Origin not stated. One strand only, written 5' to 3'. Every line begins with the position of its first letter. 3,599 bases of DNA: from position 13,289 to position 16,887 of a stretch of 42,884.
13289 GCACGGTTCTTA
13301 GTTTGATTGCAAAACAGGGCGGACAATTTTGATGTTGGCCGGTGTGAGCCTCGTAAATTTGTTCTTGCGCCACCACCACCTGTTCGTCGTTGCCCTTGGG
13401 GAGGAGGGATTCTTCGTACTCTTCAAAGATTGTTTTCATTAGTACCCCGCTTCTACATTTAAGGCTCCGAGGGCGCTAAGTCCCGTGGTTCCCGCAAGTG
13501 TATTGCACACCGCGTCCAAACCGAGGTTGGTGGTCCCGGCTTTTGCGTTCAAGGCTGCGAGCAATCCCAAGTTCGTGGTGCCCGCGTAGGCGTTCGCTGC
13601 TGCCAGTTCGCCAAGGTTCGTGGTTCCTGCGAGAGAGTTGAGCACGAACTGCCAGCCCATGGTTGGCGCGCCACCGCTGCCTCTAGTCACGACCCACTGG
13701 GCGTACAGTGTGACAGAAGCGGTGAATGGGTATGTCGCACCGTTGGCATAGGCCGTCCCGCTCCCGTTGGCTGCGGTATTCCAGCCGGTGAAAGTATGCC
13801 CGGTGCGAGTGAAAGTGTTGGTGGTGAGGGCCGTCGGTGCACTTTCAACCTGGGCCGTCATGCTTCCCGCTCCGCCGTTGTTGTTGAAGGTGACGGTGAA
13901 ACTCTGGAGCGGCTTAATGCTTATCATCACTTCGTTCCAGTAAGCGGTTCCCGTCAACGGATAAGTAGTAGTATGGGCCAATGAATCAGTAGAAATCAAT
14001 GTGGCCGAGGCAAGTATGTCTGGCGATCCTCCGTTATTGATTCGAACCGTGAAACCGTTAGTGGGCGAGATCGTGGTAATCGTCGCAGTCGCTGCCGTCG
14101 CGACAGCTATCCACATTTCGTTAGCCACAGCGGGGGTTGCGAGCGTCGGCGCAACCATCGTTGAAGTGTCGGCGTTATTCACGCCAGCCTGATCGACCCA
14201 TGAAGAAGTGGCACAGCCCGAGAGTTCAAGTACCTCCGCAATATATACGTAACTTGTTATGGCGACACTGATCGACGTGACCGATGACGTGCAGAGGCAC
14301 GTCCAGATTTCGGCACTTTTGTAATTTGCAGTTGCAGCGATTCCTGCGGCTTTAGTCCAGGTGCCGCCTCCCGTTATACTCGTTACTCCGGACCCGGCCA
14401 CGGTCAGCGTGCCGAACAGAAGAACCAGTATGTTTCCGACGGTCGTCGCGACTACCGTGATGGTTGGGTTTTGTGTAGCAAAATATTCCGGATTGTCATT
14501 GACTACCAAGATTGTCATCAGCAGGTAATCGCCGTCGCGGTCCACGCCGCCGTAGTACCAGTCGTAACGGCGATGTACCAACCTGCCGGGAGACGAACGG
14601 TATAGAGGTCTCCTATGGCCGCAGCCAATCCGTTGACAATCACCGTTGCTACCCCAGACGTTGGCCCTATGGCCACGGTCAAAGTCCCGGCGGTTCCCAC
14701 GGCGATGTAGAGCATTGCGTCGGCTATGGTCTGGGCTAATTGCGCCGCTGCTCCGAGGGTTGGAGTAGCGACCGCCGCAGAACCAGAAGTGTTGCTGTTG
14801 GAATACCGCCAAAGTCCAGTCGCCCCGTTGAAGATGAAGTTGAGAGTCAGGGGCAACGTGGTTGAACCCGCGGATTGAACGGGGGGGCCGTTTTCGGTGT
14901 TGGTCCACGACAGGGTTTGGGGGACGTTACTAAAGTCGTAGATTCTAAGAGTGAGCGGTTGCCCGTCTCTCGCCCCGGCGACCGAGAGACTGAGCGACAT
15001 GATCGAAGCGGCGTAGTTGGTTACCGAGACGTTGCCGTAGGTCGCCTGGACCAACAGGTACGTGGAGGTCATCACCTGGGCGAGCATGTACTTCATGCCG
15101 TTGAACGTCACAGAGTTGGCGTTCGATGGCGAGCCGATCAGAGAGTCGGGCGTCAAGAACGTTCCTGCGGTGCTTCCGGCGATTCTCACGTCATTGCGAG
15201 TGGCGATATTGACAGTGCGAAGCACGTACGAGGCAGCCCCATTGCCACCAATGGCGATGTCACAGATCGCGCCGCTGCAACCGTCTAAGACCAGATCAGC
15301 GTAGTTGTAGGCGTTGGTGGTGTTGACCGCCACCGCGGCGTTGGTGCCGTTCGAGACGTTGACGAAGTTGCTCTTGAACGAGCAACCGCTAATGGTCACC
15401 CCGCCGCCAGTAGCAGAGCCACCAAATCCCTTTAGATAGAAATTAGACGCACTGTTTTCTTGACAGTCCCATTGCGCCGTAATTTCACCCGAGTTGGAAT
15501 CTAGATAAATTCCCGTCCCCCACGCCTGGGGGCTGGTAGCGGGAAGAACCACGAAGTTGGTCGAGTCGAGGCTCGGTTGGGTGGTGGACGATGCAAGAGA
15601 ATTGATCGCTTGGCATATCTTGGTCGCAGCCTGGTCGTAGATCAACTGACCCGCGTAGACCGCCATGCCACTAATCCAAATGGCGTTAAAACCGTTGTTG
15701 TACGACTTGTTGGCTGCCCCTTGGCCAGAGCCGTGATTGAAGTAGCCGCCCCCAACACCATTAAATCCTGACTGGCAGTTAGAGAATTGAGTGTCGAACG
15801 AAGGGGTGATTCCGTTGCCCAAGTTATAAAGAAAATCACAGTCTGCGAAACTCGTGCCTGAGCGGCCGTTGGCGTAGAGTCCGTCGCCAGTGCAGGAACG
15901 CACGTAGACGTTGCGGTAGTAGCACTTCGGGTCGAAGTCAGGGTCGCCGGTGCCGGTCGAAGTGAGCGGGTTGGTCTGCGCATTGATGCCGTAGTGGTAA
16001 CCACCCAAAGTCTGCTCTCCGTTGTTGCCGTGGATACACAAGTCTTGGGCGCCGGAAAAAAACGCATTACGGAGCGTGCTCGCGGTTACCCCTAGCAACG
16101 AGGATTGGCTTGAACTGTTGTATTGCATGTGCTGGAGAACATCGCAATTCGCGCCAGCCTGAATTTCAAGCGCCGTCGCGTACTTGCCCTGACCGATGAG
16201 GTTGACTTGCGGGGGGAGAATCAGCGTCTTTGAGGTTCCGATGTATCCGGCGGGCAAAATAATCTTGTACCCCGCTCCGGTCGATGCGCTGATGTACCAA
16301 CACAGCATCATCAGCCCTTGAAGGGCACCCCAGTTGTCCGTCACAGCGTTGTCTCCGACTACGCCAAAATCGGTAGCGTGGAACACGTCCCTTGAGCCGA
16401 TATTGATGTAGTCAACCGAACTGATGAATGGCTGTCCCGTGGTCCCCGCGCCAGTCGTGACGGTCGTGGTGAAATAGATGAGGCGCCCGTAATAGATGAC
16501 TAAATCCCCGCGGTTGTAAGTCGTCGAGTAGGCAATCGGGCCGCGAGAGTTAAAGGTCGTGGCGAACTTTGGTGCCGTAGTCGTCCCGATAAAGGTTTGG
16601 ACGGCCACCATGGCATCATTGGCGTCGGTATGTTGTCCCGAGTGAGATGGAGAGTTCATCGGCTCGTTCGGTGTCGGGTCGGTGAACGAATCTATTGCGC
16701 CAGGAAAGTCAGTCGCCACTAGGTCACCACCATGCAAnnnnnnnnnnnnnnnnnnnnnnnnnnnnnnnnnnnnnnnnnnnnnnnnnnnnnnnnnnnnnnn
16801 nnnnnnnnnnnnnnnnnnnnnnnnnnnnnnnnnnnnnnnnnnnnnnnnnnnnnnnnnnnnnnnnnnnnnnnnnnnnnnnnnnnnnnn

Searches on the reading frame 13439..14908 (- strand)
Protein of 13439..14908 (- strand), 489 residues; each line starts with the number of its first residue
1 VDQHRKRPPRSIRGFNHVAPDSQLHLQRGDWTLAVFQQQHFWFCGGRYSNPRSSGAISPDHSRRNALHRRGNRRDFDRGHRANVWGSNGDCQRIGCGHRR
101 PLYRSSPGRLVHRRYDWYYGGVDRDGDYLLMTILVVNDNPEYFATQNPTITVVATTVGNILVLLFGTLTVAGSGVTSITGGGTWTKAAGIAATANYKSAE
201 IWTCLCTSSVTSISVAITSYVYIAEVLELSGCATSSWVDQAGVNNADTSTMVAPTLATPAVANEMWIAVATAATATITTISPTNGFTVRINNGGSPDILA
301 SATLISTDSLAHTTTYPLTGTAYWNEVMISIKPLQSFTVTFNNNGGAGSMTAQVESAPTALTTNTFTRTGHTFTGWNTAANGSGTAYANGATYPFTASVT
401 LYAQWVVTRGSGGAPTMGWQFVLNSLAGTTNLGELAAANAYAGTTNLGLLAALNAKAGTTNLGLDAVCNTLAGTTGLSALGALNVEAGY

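Call 7: search_protein_families(library=pfam, proteins=[window:13439-14908:-], max_evalue=0.01)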
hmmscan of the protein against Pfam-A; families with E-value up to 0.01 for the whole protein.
window:13439-14908:- (489 aa): 1 family
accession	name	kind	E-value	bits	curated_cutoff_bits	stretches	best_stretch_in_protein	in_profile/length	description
PF09479.16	Flg_new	-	1.6e-13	51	27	1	337-404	1-65/65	Listeria-Bacteroides repeat domain (List_Bact_rpt)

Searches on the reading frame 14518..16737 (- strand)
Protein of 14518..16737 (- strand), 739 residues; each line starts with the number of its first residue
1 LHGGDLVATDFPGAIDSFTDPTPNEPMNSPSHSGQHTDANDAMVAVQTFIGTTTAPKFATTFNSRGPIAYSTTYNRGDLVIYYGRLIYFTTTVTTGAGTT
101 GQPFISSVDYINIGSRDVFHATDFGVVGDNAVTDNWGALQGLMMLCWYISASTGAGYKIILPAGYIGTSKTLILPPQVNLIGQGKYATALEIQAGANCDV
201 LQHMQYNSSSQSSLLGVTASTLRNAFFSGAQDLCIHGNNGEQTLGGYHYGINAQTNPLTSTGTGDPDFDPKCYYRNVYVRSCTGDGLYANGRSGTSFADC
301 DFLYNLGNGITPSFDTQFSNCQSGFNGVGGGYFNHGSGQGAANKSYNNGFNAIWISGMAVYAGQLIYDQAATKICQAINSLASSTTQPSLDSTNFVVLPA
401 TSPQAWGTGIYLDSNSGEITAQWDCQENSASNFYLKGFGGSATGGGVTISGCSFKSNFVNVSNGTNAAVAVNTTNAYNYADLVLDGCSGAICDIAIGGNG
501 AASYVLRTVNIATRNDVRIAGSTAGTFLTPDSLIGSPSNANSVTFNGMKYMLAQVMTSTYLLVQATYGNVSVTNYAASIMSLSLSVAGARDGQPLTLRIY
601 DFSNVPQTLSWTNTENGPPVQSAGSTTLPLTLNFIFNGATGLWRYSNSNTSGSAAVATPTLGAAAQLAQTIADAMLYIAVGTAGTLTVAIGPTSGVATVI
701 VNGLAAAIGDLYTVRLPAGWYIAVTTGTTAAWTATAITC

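Call 7: search_protein_families(library=pfam, proteins=[window:14518-16737:-], max_evalue=0.01)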
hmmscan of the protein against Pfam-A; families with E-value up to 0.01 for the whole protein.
window:14518-16737:- (739 aa): 0 families

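Call 23: search_protein_families(library=phrogs, proteins=[window:14518-16737:-], max_evalue=0.01)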
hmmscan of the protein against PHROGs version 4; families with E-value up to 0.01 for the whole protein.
window:14518-16737:- (739 aa): 0 families

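Call 79: search_protein_families(library=ncbifam, proteins=[window:14518-16737:-], max_evalue=0.05)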
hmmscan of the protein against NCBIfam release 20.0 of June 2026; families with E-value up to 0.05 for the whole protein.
window:14518-16737:- (739 aa): 1 family
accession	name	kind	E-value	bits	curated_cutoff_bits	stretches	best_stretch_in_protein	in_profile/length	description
NF007778.0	PRK10467.1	equivalog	0.023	13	969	1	155-198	161-203/567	hydrogenase 2 large subunit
